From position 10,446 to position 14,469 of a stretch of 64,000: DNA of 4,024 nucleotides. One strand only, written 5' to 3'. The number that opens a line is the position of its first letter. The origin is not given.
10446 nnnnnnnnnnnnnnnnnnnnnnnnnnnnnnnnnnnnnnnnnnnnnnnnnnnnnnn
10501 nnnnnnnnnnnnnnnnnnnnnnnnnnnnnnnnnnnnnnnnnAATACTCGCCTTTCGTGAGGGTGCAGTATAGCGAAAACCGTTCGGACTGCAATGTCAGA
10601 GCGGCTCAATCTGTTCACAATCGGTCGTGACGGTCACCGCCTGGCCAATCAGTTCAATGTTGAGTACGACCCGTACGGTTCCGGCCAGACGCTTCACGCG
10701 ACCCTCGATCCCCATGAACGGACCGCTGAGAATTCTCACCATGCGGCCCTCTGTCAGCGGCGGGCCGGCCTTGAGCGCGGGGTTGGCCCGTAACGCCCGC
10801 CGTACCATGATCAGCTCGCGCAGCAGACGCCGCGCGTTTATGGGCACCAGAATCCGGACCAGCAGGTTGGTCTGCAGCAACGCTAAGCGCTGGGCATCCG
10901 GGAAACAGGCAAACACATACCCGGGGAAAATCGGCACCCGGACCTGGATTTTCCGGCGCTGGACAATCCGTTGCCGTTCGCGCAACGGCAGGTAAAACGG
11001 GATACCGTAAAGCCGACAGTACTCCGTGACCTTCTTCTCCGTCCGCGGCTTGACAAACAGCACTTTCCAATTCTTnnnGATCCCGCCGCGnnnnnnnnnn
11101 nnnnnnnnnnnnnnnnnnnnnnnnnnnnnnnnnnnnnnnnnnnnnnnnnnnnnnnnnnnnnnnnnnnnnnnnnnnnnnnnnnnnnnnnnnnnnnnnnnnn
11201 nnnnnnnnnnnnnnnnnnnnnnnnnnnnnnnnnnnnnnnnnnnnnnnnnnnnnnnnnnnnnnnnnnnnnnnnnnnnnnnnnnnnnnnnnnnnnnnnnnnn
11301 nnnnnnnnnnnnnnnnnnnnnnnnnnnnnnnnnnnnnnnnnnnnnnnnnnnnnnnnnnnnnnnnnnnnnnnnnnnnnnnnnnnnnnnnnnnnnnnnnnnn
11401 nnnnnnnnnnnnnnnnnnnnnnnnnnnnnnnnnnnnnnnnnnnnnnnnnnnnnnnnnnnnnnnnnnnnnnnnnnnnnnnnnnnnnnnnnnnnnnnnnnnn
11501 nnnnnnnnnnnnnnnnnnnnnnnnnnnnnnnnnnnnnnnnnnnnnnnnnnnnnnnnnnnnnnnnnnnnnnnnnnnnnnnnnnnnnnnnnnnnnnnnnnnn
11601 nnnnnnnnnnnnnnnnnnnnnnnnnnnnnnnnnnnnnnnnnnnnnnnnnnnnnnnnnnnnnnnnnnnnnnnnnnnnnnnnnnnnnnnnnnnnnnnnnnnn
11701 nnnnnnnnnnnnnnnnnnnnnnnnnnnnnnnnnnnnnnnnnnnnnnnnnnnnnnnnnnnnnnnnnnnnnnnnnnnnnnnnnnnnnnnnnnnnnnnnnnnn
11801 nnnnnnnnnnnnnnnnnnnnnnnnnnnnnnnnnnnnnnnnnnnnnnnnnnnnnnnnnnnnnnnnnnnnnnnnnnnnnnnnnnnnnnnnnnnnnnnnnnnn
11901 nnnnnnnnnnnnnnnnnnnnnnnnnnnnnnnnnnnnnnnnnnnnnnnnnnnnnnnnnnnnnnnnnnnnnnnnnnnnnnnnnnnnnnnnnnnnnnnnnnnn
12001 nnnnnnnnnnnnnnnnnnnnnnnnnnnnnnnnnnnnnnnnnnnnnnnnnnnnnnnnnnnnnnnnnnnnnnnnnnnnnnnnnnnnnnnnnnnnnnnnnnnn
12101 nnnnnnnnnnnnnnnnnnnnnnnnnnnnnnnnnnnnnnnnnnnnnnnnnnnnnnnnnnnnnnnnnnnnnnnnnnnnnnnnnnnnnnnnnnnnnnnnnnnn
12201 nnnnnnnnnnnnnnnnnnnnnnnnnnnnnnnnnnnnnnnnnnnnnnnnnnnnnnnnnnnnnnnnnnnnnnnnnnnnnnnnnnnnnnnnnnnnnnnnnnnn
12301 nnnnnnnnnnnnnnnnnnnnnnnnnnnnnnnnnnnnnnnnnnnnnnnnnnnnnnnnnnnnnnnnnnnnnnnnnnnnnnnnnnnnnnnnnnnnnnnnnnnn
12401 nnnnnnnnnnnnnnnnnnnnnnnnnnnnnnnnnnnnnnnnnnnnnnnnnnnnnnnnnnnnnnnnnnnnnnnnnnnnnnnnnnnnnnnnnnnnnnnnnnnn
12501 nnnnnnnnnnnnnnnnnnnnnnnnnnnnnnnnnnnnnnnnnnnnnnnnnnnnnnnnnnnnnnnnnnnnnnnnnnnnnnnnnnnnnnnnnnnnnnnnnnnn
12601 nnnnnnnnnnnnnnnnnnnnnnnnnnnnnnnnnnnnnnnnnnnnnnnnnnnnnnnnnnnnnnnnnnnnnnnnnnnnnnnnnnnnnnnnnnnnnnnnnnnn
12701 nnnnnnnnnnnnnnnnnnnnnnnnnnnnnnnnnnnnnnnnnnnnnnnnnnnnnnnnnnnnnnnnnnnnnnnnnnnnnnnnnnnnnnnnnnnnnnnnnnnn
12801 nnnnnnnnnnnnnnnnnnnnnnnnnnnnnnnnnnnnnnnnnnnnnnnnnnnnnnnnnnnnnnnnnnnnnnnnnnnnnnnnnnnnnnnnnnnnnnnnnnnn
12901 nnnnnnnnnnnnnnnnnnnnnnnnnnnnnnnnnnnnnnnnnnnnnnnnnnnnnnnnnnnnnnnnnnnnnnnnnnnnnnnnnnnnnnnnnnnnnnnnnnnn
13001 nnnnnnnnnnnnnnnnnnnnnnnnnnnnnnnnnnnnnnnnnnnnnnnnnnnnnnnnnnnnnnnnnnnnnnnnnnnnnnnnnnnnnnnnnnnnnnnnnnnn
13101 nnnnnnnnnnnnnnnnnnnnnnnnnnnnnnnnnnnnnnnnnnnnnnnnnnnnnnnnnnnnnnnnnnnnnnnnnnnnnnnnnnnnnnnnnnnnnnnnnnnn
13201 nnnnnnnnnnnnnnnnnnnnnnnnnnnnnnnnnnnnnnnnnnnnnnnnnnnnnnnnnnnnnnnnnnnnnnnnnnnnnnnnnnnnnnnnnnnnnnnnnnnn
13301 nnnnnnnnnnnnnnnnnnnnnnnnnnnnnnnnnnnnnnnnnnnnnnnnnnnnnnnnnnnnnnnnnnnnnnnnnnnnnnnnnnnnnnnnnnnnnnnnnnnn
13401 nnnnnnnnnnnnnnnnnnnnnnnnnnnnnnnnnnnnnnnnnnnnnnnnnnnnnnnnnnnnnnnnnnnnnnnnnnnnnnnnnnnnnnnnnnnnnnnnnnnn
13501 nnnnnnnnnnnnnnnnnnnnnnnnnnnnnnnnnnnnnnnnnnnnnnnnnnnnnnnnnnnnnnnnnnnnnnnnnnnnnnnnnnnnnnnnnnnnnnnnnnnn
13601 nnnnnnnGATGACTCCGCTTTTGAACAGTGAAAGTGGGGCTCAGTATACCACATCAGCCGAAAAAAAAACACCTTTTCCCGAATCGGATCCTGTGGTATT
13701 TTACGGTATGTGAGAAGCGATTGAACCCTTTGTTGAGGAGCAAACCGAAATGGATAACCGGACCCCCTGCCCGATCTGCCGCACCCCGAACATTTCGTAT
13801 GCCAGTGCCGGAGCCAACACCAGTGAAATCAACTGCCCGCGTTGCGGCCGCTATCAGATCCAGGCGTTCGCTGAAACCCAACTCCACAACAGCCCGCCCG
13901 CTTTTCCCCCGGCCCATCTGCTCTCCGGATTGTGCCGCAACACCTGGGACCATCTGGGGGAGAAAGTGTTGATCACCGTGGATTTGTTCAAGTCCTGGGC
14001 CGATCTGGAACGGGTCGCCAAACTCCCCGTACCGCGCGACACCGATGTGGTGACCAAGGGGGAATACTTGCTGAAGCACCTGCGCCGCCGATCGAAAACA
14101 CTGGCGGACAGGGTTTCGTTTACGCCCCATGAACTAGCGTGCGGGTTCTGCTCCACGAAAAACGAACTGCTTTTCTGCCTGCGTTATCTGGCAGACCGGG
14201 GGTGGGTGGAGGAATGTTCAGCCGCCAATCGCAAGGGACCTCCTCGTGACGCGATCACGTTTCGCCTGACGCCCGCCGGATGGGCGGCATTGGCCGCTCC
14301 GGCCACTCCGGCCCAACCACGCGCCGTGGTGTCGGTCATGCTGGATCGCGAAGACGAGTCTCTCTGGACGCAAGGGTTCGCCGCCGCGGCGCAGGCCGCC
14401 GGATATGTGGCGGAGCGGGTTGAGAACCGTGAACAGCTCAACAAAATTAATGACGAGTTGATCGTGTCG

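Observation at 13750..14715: Lone Zn-ribbon / winged-helix / NDT-superfamily-like gene inserted between gyrA and a metal efflux gene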

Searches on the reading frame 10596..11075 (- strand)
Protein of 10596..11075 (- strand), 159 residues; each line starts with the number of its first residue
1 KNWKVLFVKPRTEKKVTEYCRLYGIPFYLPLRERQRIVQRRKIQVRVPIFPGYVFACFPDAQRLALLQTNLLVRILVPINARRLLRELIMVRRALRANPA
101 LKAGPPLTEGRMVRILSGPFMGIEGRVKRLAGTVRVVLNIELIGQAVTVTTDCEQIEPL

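Call 44: search_protein_families(library=pfam, proteins=[window:10596-11075:-], max_evalue=0.0001)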
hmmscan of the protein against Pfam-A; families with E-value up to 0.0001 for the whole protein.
window:10596-11075:- (159 aa): 1 family
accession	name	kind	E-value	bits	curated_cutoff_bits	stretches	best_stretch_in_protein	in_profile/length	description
PF02357.24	NusG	-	2.5e-08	34.8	22.2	1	1-59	1-56/93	Transcription termination factor nusG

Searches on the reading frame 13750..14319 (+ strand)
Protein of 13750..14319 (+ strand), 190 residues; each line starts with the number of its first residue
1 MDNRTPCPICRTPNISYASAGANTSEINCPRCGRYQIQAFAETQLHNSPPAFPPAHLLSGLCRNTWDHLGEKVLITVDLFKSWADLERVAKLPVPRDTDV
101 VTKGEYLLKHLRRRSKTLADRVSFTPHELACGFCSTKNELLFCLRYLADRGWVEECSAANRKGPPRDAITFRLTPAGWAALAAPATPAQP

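Call 58: predict_structure(alignment_id=A4)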
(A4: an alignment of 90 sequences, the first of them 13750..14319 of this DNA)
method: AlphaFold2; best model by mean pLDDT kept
length: 190 residues; sequences in the alignment: 90
mean_pLDDT: 91.6   pTM: 0.86
mean pLDDT of the five models: 91.6, 91.4, 91.1, 90.3, 88.4
residues with pLDDT >= 90: 163; 70-90: 9; 50-70: 15; < 50: 3
segments of 3 or more residues with pLDDT < 50: none
pLDDT, mean of each block of 10 residues (from residue 1): 81 94 96 98 94 96 97 97 94 95 97 95 94 97 98 84 70 97 68
secondary structure, 60 per line:
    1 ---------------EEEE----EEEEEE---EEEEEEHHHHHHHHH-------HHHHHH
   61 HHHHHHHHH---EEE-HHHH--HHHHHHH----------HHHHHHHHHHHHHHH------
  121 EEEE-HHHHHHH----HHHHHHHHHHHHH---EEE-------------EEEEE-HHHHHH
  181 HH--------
elements in order: E16-19 E24-29 E33-38 H39-47 H55-69 E73-75 H77-80 H83-89 H100-114 E121-124 H126-132 H137-149 E153-155 E169-173 H175-182
